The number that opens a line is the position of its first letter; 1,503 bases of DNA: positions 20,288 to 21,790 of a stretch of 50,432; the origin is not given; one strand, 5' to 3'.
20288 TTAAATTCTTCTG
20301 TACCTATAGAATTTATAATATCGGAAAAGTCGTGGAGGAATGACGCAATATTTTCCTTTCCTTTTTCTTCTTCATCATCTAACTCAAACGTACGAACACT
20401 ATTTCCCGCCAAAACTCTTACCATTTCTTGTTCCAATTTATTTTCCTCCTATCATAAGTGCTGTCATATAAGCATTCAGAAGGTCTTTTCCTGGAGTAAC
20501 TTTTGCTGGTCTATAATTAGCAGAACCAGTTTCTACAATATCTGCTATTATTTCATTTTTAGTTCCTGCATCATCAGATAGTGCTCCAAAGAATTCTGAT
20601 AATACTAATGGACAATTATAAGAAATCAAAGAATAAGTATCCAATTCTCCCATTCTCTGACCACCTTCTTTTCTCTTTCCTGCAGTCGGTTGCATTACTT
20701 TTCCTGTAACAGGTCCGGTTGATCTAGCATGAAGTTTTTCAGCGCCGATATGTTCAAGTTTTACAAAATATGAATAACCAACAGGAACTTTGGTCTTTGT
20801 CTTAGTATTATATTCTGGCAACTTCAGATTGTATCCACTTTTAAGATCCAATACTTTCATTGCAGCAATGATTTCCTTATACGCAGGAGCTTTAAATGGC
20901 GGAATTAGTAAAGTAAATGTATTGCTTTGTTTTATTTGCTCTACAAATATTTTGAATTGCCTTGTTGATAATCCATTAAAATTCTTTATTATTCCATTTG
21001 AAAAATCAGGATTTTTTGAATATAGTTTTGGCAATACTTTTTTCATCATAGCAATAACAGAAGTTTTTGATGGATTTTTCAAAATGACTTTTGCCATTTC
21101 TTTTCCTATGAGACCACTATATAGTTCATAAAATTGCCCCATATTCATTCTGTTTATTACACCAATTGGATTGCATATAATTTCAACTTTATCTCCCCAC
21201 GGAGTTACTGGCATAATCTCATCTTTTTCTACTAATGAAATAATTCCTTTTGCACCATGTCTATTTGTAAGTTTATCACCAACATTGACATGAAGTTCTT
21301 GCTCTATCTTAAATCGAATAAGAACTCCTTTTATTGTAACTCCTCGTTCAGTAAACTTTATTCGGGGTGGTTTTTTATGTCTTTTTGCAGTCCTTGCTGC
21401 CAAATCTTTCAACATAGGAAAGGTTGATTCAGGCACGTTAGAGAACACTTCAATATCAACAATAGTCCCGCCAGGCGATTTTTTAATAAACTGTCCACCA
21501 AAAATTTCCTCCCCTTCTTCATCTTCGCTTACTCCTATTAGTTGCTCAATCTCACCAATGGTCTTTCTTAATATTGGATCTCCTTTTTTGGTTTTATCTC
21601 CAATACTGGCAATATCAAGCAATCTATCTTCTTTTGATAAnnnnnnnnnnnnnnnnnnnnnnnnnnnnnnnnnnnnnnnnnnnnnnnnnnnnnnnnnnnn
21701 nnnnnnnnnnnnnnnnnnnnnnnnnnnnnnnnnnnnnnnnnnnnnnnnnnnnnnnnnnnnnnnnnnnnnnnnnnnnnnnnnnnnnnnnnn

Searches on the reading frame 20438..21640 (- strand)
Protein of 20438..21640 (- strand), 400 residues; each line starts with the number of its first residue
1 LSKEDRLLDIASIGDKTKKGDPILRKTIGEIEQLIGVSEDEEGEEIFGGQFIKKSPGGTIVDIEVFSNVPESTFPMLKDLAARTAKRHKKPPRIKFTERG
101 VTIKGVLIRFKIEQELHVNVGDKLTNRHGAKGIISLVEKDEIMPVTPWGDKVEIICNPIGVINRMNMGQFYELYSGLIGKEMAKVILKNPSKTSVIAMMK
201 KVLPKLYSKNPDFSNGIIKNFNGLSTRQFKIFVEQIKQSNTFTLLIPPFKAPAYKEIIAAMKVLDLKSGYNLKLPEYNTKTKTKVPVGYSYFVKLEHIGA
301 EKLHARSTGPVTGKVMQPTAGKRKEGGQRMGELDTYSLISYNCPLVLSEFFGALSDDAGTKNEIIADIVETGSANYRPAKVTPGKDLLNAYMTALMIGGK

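Call 25: find_related_loci(query=window:20438-21640:-, collection=viral_contigs, flank=6000)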
Query window:20438-21640:- (400 aa) in viral_contigs; peptide patterns used: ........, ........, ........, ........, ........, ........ (x = any residue, [..] = any of these).
54 stretches matched a pattern; 4 encode a relative of the query (tblastn E <= 1e-3); 4 distinct loci.
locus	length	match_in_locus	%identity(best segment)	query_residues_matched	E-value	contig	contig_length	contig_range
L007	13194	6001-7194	59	1-397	4e-158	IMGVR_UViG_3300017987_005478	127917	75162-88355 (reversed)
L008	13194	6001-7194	59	1-397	4e-158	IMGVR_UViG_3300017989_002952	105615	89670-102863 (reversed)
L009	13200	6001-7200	58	1-400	2e-154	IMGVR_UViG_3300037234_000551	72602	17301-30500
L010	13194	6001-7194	58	1-397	4e-156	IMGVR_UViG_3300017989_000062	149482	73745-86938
